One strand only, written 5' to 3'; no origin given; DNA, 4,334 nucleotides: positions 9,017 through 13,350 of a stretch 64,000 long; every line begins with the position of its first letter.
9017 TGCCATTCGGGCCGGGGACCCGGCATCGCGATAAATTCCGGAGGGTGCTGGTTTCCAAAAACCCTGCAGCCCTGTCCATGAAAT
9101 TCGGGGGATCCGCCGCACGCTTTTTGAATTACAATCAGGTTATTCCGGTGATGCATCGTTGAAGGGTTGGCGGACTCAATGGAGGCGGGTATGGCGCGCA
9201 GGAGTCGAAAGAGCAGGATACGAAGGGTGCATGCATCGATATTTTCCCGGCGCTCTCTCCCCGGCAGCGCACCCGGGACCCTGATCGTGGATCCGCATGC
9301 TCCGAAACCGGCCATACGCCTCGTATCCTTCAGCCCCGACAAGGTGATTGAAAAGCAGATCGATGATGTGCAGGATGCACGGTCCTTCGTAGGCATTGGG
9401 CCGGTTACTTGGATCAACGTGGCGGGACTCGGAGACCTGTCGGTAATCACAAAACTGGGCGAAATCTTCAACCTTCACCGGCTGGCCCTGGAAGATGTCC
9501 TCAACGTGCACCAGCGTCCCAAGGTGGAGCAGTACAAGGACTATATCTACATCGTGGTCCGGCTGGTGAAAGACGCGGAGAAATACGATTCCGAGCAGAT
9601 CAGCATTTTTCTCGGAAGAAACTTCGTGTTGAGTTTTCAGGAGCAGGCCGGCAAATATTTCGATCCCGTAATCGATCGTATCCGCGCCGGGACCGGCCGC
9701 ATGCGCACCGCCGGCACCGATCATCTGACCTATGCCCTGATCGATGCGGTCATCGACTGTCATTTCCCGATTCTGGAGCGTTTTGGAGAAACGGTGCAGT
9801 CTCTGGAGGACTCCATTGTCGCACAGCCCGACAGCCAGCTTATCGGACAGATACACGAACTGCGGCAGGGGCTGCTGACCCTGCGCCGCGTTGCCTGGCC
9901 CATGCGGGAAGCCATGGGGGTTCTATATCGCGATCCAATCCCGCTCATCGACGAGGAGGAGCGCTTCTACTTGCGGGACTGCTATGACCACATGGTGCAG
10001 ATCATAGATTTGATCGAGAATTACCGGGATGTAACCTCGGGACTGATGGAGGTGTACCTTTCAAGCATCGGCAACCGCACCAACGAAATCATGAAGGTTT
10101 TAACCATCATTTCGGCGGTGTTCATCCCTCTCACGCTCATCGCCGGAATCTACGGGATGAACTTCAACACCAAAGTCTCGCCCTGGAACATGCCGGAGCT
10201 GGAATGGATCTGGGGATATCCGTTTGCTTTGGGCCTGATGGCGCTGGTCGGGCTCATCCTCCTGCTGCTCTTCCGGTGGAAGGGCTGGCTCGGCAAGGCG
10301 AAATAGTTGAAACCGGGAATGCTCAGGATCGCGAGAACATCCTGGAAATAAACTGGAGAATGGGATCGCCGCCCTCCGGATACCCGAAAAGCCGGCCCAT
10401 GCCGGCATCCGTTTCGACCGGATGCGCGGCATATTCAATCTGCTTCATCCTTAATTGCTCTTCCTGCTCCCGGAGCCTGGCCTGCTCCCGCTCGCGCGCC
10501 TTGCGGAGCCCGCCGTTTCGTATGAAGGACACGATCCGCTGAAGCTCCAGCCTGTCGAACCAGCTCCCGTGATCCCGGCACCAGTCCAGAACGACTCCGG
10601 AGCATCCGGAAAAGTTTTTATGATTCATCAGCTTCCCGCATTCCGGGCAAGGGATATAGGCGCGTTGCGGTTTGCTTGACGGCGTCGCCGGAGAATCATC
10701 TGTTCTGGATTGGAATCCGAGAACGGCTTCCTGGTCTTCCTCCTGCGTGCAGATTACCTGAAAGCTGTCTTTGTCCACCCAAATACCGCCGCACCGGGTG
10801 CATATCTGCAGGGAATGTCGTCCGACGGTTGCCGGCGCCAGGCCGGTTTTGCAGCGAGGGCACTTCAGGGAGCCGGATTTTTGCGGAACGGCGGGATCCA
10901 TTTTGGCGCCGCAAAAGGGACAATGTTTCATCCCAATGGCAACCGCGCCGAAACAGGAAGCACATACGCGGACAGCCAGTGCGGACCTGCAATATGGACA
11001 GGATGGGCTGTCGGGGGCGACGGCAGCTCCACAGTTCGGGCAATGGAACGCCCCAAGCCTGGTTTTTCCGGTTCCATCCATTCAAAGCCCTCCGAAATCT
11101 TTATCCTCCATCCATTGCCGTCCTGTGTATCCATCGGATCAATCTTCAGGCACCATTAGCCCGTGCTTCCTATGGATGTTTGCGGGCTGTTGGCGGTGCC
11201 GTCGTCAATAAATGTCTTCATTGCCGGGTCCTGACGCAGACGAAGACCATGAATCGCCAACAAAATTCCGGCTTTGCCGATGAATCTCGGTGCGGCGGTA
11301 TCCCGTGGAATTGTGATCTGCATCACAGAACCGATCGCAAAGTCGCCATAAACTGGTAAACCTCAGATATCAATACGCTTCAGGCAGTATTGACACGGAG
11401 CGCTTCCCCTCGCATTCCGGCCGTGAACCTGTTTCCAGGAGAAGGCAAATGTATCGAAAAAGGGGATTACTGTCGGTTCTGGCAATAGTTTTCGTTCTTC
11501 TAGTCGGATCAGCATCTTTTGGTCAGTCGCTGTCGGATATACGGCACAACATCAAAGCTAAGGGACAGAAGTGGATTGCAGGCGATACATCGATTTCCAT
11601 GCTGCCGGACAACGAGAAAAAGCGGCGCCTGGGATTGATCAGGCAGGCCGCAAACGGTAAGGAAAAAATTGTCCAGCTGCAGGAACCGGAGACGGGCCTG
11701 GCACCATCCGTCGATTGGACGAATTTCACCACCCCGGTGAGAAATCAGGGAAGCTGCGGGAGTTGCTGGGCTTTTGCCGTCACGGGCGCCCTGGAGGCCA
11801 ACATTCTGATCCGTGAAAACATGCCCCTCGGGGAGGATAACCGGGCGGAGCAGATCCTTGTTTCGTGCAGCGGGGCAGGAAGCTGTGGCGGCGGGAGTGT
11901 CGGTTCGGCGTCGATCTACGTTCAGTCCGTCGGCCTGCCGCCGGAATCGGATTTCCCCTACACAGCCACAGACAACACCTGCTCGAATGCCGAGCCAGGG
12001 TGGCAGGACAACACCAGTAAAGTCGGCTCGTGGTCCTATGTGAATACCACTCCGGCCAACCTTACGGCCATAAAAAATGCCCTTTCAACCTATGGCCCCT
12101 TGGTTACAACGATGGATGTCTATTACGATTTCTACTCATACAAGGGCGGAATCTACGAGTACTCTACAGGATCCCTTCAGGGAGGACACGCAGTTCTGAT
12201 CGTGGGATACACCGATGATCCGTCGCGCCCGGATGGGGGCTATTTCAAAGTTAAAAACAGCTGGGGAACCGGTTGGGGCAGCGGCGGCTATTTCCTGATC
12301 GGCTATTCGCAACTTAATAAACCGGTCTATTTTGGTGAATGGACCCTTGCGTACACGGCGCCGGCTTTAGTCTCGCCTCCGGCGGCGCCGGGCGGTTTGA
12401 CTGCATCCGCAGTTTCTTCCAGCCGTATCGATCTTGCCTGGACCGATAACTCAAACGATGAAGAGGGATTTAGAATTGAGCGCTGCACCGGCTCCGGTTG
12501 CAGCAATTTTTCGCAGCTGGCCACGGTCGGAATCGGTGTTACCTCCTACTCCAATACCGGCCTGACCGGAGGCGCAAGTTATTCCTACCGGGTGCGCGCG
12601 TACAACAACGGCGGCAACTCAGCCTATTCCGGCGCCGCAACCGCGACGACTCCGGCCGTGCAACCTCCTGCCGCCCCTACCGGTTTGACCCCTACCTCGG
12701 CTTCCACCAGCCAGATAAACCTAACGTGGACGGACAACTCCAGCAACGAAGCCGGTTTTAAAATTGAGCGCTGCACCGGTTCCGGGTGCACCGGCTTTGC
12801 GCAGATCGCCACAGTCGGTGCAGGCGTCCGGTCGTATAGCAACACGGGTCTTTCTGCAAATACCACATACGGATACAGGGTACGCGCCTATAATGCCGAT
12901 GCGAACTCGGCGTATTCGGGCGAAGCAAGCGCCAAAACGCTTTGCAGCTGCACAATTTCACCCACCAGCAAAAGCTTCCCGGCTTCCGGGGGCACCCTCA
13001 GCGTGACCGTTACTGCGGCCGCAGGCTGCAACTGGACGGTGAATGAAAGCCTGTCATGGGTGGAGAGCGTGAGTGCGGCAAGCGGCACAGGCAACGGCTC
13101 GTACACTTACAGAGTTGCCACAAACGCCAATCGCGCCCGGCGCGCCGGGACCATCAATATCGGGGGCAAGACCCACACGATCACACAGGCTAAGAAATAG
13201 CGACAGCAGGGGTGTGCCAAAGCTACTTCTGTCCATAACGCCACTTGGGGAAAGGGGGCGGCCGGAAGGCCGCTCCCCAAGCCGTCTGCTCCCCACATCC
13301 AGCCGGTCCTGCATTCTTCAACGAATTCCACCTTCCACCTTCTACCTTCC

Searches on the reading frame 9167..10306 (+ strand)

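Call 5: search_protein_families(library=pfam, proteins=[window:9167-10306:+])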
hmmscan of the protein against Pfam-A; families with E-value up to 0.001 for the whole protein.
window:9167-10306:+ (379 aa): 1 family
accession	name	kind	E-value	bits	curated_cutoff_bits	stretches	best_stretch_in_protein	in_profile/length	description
PF01544.23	CorA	-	6.7e-67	226.3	27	1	92-371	15-292/292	CorA-like Mg2+ transporter protein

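Call 6: search_protein_families(library=ncbifam, proteins=[window:9167-10306:+])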
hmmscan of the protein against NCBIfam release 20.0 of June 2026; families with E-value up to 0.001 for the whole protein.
window:9167-10306:+ (379 aa): 2 families
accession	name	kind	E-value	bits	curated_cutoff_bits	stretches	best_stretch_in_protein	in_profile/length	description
TIGR00383.1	corA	equivalog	1e-96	324.1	200.75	1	58-375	9-320/320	magnesium/cobalt transporter CorA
NF007092.0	PRK09546.1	equivalog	2.6e-18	66.2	292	1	115-372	74-325/327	zinc transporter ZntB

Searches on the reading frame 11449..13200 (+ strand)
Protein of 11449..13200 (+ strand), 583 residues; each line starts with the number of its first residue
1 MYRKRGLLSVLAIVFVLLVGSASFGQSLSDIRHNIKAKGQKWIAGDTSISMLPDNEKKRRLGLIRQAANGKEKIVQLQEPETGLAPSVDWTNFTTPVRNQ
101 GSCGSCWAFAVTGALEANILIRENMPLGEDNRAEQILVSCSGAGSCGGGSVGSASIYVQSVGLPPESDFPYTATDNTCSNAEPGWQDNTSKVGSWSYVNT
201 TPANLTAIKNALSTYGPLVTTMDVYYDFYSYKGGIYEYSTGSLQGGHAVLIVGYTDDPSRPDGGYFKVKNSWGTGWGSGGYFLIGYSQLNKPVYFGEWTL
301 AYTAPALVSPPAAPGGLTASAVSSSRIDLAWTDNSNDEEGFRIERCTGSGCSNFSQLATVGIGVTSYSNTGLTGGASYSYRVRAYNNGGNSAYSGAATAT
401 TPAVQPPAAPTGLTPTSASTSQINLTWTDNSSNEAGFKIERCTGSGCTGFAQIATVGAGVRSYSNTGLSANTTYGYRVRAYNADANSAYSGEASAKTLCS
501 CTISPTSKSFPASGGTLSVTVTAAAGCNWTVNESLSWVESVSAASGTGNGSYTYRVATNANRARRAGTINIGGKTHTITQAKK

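Call 5: search_protein_families(library=pfam, proteins=[window:11449-13200:+])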
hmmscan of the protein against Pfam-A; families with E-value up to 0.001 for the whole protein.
window:11449-13200:+ (583 aa): 4 families
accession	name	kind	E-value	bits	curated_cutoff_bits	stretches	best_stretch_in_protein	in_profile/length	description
PF00112.29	Peptidase_C1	-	3.9e-44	151.8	20.7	1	86-286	3-204/220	Papain family cysteine protease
PF00041.27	fn3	-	9.4e-20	71.1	25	2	313-398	2-82/84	Fibronectin type III domain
PF03051.21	Peptidase_C1_2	-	6.4e-05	22.4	22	0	246-288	360-401/438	Peptidase C1-like family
PF19190.6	BACON_2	-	0.00013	22.3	25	1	502-570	3-75/94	Viral BACON domain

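Call 6: search_protein_families(library=ncbifam, proteins=[window:11449-13200:+])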
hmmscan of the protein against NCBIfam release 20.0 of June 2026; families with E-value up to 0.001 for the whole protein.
window:11449-13200:+ (583 aa): 1 family
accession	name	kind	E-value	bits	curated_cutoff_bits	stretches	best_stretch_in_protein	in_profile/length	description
NF041611.1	exoglucan_CbhB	equivalog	3.5e-15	55.1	1950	1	305-546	700-943/997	exoglucanase CbhB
